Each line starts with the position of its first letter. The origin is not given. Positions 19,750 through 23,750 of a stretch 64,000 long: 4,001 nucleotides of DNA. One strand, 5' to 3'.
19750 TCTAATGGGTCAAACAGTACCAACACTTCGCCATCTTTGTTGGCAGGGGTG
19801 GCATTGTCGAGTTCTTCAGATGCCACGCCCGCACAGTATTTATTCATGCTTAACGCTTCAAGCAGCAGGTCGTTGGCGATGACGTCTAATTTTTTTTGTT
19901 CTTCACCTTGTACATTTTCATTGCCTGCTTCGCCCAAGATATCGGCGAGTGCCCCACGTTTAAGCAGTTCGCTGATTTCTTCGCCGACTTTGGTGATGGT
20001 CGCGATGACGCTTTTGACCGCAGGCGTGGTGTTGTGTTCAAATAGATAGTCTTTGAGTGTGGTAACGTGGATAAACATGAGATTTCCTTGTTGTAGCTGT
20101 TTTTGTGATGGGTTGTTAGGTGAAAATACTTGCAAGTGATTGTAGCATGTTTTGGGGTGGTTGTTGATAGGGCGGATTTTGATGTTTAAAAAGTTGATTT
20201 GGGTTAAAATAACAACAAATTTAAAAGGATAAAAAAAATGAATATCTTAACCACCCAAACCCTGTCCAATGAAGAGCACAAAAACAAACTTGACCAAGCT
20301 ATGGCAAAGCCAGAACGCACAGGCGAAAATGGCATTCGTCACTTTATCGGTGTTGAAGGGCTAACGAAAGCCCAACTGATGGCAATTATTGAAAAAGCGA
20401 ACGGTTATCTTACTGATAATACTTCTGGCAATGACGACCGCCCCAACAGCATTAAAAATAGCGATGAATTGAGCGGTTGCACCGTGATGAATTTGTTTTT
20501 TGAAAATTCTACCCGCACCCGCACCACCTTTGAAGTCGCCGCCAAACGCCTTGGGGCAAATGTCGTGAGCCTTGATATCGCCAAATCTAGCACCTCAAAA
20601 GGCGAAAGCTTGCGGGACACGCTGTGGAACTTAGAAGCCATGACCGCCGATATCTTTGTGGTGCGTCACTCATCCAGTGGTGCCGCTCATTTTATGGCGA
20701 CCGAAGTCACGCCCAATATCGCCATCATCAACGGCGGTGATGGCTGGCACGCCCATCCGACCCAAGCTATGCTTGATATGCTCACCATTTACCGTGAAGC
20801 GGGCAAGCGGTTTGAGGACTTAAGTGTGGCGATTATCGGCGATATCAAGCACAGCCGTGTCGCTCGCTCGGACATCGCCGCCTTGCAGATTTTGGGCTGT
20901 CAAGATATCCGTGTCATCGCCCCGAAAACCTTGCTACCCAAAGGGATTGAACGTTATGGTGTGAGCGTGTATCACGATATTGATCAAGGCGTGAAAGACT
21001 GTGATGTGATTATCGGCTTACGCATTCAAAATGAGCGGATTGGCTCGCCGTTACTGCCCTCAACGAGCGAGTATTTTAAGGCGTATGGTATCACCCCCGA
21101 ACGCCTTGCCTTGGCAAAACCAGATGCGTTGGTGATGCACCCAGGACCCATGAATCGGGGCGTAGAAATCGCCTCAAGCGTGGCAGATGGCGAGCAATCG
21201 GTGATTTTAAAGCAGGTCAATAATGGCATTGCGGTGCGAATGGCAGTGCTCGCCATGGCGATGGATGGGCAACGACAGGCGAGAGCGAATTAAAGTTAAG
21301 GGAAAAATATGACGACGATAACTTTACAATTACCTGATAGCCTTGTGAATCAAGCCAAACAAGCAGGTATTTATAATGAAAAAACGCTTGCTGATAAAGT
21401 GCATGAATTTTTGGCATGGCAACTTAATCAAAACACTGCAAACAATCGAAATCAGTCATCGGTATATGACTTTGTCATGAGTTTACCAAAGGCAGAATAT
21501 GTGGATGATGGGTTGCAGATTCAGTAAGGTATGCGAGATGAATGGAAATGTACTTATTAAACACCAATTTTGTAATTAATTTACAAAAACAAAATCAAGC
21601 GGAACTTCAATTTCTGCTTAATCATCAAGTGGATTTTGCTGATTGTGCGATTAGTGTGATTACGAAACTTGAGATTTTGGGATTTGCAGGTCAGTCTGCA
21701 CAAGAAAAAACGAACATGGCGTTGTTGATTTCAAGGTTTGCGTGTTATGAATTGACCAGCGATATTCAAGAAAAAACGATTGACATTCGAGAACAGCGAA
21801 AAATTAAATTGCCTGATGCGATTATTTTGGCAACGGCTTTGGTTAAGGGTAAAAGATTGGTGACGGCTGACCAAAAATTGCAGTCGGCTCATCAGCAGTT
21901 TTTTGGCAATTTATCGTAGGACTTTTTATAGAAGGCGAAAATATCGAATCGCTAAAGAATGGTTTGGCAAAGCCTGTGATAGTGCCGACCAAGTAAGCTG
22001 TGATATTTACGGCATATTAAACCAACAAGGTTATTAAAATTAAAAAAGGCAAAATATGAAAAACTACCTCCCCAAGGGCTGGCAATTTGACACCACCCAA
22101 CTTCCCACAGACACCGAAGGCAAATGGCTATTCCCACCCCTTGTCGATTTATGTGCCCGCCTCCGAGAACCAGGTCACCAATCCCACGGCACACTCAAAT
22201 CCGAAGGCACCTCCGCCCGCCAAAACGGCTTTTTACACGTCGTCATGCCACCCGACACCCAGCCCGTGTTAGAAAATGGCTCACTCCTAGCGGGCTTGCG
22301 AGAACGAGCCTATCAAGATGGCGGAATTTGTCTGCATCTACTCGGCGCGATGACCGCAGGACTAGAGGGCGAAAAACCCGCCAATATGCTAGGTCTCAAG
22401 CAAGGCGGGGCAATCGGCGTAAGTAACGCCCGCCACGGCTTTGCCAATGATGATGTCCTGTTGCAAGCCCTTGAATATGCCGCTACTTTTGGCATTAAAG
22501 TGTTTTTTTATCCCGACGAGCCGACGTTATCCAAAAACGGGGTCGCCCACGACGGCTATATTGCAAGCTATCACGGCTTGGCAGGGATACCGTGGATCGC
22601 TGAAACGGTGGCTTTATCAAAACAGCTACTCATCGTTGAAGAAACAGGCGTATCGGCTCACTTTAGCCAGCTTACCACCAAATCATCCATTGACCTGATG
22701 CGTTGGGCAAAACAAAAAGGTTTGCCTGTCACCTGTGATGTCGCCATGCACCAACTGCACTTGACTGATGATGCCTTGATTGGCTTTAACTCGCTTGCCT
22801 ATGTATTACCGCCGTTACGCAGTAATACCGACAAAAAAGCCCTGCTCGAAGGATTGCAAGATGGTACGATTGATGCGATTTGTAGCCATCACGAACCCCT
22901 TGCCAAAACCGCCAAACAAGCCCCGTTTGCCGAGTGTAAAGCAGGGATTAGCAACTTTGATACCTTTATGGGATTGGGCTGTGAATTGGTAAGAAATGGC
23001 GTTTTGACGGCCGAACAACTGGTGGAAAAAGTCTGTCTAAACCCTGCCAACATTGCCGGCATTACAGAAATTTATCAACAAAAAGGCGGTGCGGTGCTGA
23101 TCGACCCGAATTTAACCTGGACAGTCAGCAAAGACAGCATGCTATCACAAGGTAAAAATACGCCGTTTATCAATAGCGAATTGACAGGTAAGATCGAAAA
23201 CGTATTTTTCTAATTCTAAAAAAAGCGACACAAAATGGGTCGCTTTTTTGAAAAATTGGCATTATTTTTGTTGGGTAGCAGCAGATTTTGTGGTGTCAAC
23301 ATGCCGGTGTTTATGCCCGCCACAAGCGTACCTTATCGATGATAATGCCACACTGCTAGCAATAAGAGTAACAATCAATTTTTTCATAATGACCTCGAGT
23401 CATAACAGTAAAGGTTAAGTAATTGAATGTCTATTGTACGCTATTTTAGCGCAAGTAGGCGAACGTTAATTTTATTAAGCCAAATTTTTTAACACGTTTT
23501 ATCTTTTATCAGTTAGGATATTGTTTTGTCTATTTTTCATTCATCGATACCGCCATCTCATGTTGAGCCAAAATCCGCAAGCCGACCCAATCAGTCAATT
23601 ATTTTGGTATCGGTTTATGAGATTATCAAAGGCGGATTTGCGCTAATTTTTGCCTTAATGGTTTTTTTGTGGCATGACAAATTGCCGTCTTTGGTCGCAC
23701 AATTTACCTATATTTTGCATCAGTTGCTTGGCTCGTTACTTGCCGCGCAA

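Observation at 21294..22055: Toxin-antitoxin-like two-gene cassette inserted between pyrB and pyrC'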

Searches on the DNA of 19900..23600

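Call 72: search_rna_families(source=window, start=19900, end=23600, threshold=evalue, max_evalue=1)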
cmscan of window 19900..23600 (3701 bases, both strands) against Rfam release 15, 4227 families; matches with E-value up to 1: 3.
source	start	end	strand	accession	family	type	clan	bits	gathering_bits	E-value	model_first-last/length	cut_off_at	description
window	23184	23253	+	RF02432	SpF25_sRNA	Gene; sRNA;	-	27.6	48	0.15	1-102/102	no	Streptococcus sRNA SpF25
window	21650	21718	-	RF02219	ZNRD1-AS1_2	Gene; lncRNA;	-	18.6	60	0.25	1-76/76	no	ZNRD1 antisense RNA 1 conserved region 2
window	21128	21299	-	RF02267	Vax2os1_2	Gene; lncRNA;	-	11.9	55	0.15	1-466/466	no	Vax2os1 conserved region 2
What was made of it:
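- Tried and rejected: Only chance-level matches were found, with no PyrR-type leader or other RNA element (call 72).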

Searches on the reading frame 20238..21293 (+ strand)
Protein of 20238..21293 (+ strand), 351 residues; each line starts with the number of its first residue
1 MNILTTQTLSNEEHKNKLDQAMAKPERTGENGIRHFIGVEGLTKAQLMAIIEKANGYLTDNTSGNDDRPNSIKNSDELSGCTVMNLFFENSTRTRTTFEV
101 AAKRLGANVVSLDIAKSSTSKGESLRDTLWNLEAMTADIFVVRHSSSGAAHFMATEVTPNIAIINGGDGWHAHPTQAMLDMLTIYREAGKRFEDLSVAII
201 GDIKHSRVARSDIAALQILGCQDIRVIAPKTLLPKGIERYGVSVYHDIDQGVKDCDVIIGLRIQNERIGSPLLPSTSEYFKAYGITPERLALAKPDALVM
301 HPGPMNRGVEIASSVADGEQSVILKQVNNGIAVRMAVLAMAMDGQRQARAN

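Call 4: search_protein_families(library=pfam, proteins=[window:20238-21293:+], max_evalue=1)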
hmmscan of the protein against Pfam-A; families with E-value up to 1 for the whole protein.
window:20238-21293:+ (351 aa): 5 families
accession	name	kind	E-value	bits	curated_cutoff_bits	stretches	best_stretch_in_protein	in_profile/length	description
PF02729.26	OTCace_N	-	4.2e-40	137.7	29.9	1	34-185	1-147/148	Aspartate/ornithine carbamoyltransferase, carbamoyl-P binding domain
PF00185.30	OTCace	-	1.4e-27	97.1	29.4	1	194-340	2-156/157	Aspartate/ornithine carbamoyltransferase, Asp/Orn binding domain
PF22553.1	TY-Chap2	-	0.077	13.2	27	1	146-204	166-222/223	T3SS (YopN, CesT) and YbjN peptide-binding chaperone 2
PF14070.11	YjfB_motility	-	0.14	12.7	27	1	320-348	4-32/57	Putative motility protein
PF19823.4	DUF6305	-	0.14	12.2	25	0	288-348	38-96/154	Domain of unknown function (DUF6305)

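Call 5: search_protein_families(library=ncbifam, proteins=[window:20238-21293:+], max_evalue=1)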
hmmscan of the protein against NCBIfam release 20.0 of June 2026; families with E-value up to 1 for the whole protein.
window:20238-21293:+ (351 aa): 17 families
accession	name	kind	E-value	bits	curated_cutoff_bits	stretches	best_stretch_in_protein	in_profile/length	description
NF002032.1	PRK00856.1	equivalog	1.7e-114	382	263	1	34-341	1-296/297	aspartate carbamoyltransferase catalytic subunit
TIGR00670.1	asp_carb_tr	equivalog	2.2e-86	289.7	236.95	1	34-342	1-303/304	aspartate carbamoyltransferase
NF010387.0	PRK13814.1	equivalog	8.7e-77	258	660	1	35-340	7-301/310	aspartate carbamoyltransferase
NF008853.0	PRK11891.1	equivalog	6.8e-46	156.8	560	1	73-342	120-398/430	aspartate carbamoyltransferase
NF006046.0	PRK08192.1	equivalog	1e-40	140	512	1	73-347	38-322/339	aspartate carbamoyltransferase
NF001986.0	PRK00779.1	subfamily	1.7e-39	135.8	306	1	33-342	5-304/307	ornithine carbamoyltransferase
TIGR00658.1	orni_carb_tr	equivalog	4.9e-37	127.7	280.85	1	34-342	1-303/304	ornithine carbamoyltransferase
NF009916.0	PRK13376.1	equivalog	1.1e-27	96.8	800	1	81-341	51-332/525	bifunctional aspartate carbamoyltransferase catalytic subunit/aspartate carbamoyltransferase regulatory subunit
TIGR04384.1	putr_carbamoyl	exception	1.5e-26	93.4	500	1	35-345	1-310/330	putrescine carbamoyltransferase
NF011380.0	PRK14805.1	equivalog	6.5e-24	84.5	421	1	35-340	3-298/302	ornithine carbamoyltransferase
NF003286.0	PRK04284.1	subfamily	6.4e-20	71.5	515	1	74-260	39-230/332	ornithine carbamoyltransferase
NF002470.0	PRK01713.1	equivalog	1.9e-16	60.4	545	1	75-236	41-196/334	ornithine carbamoyltransferase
NF009213.0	PRK12562.1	subfamily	6.2e-16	58.7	559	1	34-235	7-195/334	ornithine carbamoyltransferase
NF003384.0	PRK04523.1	equivalog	8e-16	58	288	2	33-117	3-75/336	N-acetylornithine carbamoyltransferase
NF011379.0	PRK14804.1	equivalog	1.7e-15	56.9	373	1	70-338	33-305/311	ornithine carbamoyltransferase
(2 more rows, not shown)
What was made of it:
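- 20238..21293 (+): pyrB, the aspartate carbamoyltransferase catalytic chain and the upstream flank of the slot. NCBIfam NF002032 at 382 bits (cutoff 263), plus Pfam OTCace_N and OTCace (calls 4, 5).
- Checked: pyrB (20238..21293) reaches the NCBIfam ATCase equivalog NF002032 at 382 bits, above its cutoff of 263 (call 5).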

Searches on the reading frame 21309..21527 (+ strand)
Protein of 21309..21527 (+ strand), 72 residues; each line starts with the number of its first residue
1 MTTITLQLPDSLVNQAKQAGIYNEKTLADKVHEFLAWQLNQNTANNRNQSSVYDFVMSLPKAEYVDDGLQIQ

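Call 4: search_protein_families(library=pfam, proteins=[window:21309-21527:+], max_evalue=1)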
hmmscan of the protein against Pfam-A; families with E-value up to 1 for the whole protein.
window:21309-21527:+ (72 aa): 3 families
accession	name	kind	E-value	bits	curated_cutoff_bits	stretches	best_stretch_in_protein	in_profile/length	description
PF19891.5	DUF6364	-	0.0076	17.1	27.3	1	2-59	3-49/70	Family of unknown function (DUF6364)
PF11465.14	Receptor_2B4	-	0.084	13.5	21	1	13-57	23-68/108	Natural killer cell receptor 2B4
PF16357.10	PepSY_TM_like_2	-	0.13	12.7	27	1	2-64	44-106/197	Putative PepSY_TM-like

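Call 5: search_protein_families(library=ncbifam, proteins=[window:21309-21527:+], max_evalue=1)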
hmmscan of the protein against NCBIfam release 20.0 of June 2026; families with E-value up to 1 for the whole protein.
window:21309-21527:+ (72 aa): 0 families

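Call 42: search_protein_families(library=pfam, alignment_id=A3, max_evalue=0.1)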
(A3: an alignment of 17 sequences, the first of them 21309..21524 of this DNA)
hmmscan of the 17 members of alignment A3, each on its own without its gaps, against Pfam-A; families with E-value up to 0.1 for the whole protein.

A. member 1, window:21309-21524:+ (72 aa): 2 families
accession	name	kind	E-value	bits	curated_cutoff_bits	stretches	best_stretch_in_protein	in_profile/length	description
PF19891.5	DUF6364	-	0.0076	17.1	27.3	1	2-59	3-49/70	Family of unknown function (DUF6364)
PF11465.14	Receptor_2B4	-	0.084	13.5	21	1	13-57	23-68/108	Natural killer cell receptor 2B4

B. families by the number of members that match (of 17 scanned): 13 families
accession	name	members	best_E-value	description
PF19891.5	DUF6364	11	1.2e-06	Family of unknown function (DUF6364)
PF07362.18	CcdA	2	0.029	Post-segregation antitoxin CcdA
PF25224.1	DUF7842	1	0.0029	Domain of unknown function (DUF7842)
PF10047.15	DUF2281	1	0.003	Protein of unknown function (DUF2281)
PF02340.21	PRRSV_Env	1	0.0031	PRRSV putative envelope protein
PF24409.1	wHTH-PRTase_assc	1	0.008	wHTH-PRTase associated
PF03979.19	Sigma70_r1_1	1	0.021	Sigma-70 factor, region 1.1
PF25282.1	POTRA1_3_Toc75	1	0.049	Toc75-like, POTRA domain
PF07149.16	Pes-10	1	0.055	Pes-10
PF19807.5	DUF6290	1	0.057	Family of unknown function (DUF6290)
PF19849.4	DUF6324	1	0.062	Family of unknown function (DUF6324)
PF14164.11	YqzH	1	0.079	YqzH-like protein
PF11465.14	Receptor_2B4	1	0.084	Natural killer cell receptor 2B4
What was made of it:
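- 21309..21527 (+): Antitoxin gene, truncated allele of 72 aa. It has an N-terminal DUF6364/RHH-like domain (about residues 1-45) and the first half of the toxin-binding module (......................). DUF6364 matches 11 of 17 family members, best E=1.2e-6, but the window protein scores only 17.1 bits against a cutoff of 27.3 (calls 4, 42).
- On VapBC type II toxin-antitoxin (PIN-domain toxin): DUF6364 scores 17.1 bits against a cutoff of 27.3 for the window protein, and matches 11 of 17 relatives with a best E of 1.2e-6 (calls 4, 42).
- On Pfam DUF6364: The family-level signal is consistent but weak (call 42).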

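Call 49: predict_structure(alignment_id=A3)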
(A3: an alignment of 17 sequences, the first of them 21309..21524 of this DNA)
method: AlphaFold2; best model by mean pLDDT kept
length: 72 residues; sequences in the alignment: 17
mean_pLDDT: 62.6   pTM: 0.30
mean pLDDT of the five models: 62.6, 59.4, 58.1, 57.2, 53.9
residues with pLDDT >= 90: 0; 70-90: 17; 50-70: 50; < 50: 5
segments of 3 or more residues with pLDDT < 50: 1-4
pLDDT, mean of each block of 10 residues (from residue 1): 51 63 65 75 57 71 59 56
secondary structure, 60 per line:
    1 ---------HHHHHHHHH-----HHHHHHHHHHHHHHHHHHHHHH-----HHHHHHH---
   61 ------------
elements in order: H10-18 H24-45 H51-57
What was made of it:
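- On VapBC type II toxin-antitoxin (PIN-domain toxin): The AlphaFold2 model has pLDDT 62.6, with an extended N-terminus followed by two helices, which is compatible with RHH (call 49).
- Tried and rejected: With a 17-sequence alignment the model reached only pLDDT 62.6 (call 49).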

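Call 50: search_solved_structures(query=A3, max_evalue=10, show_alignments=3)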
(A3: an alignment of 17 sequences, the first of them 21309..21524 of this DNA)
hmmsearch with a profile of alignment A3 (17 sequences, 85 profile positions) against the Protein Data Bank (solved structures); distinct sequences matched with E-value up to 10: 4.
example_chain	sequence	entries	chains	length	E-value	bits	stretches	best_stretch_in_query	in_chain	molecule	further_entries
8jxg_D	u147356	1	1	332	0.0031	21.2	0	12-67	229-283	rat RAP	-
9kkd_A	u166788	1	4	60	0.69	13.6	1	7-50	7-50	Ribbon-helix-helix protein, CopG family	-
7by2_A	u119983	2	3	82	0.83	13.4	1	1-56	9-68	CopG family transcriptional regulator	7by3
7ns3_9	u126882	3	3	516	8.5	10.1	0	29-70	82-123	Protein FYV10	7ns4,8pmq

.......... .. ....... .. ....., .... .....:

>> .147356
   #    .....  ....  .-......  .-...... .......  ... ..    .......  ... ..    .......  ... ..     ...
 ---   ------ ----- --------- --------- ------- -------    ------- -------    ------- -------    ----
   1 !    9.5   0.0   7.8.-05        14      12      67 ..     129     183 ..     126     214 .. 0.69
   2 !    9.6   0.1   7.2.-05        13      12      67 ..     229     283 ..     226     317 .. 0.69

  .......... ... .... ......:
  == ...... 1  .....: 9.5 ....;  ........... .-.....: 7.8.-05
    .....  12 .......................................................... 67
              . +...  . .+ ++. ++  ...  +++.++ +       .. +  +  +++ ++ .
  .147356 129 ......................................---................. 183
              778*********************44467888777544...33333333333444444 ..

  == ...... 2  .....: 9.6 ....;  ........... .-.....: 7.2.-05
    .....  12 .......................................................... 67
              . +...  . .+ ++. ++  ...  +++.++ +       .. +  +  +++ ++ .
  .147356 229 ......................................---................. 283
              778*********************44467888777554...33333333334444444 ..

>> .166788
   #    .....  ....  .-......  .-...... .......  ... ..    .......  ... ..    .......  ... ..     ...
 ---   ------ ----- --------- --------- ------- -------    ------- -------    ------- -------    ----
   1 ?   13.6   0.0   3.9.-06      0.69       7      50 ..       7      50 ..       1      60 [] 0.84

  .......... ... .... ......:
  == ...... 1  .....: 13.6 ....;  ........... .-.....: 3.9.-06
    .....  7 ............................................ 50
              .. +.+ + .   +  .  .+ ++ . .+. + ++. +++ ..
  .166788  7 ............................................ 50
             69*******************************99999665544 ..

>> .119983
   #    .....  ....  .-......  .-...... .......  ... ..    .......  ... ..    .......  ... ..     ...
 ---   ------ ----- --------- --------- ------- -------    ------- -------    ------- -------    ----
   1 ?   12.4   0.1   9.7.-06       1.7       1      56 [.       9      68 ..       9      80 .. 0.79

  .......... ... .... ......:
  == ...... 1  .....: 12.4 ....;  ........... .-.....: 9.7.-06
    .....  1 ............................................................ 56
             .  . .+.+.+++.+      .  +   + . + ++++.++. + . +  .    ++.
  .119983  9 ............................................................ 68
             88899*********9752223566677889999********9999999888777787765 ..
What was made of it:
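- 21309..21527 (+): Sub-threshold PDB hits include 7by2_A (E=0.83), which is the partner chain of the PIN's best PDB hit (call 50).
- On VapBC type II toxin-antitoxin (PIN-domain toxin): The PDB profile hits 9kkd_A (RHH, E=0.69) and 7by2_A (E=0.83) (call 50).
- Closest known: VapBC from Klebsiella pneumoniae. Same: Its antitoxin chain is one of only four sub-threshold hits of the antitoxin profile, and the alignment runs from residue 1 through the β-strand and helix-1 region (call 50).
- The partner chain 7by2_A and a CopG/RHH protein are among only four sub-threshold PDB hits (call 50).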

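Call 51: search_protein_families(library=padloc, proteins=[window:21309-21527:+], max_evalue=0.01)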
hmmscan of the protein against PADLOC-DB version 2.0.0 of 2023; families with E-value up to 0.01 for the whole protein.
window:21309-21527:+ (72 aa): 0 families
